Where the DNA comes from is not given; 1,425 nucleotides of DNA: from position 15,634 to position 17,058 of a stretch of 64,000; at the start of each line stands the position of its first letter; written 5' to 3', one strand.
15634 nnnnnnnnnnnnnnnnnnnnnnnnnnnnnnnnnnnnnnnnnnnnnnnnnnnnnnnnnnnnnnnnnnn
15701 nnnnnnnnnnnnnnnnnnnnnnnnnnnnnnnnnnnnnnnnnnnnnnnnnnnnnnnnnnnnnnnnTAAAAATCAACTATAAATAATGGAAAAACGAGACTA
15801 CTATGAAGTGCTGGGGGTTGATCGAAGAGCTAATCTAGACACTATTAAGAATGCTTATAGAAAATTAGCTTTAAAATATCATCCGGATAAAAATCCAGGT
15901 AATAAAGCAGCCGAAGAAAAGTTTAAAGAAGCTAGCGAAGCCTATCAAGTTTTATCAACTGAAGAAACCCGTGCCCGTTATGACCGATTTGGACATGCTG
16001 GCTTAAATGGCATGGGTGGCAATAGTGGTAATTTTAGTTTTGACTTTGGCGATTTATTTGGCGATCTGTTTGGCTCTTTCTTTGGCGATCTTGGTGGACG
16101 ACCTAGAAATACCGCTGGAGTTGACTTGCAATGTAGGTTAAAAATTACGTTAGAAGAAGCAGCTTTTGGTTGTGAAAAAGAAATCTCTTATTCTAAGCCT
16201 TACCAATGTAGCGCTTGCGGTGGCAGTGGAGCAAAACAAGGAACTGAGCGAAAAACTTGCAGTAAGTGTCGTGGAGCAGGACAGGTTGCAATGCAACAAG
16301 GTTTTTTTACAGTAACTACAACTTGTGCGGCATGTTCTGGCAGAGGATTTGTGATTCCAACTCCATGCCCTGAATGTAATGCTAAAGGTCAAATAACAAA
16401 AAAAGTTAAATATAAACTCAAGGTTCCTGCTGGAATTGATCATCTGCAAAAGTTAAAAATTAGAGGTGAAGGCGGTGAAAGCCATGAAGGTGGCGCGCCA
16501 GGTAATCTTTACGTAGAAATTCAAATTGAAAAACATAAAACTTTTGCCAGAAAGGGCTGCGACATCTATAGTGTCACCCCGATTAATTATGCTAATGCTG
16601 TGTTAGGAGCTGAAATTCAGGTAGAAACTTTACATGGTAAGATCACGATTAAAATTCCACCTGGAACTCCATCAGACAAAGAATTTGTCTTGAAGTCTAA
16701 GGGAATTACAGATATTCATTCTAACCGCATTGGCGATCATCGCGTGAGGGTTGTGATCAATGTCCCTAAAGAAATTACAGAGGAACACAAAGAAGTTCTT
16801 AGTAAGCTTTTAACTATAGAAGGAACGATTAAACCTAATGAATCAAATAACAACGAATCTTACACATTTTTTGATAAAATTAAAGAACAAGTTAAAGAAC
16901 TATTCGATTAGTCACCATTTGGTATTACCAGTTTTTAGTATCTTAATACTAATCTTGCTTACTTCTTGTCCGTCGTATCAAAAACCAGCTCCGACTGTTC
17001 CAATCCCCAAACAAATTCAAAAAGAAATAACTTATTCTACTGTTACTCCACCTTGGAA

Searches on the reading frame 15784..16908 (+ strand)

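Call 19: search_protein_families(library=pfam, proteins=[window:15784-16908:+], max_evalue=0.0001)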
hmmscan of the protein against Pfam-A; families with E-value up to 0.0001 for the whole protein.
window:15784-16908:+ (375 aa): 3 families
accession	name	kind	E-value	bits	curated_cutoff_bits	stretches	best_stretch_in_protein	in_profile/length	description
PF01556.23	DnaJ_C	-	3.4e-42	144.5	26.6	1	116-328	2-152/152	DnaJ C terminal domain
PF00226.36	DnaJ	-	2.7e-27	95.1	27.8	1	5-67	1-63/63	DnaJ domain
PF00684.25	DnaJ_CXXCXGXG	-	5.6e-14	52.6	32.7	1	142-202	1-65/65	DnaJ central domain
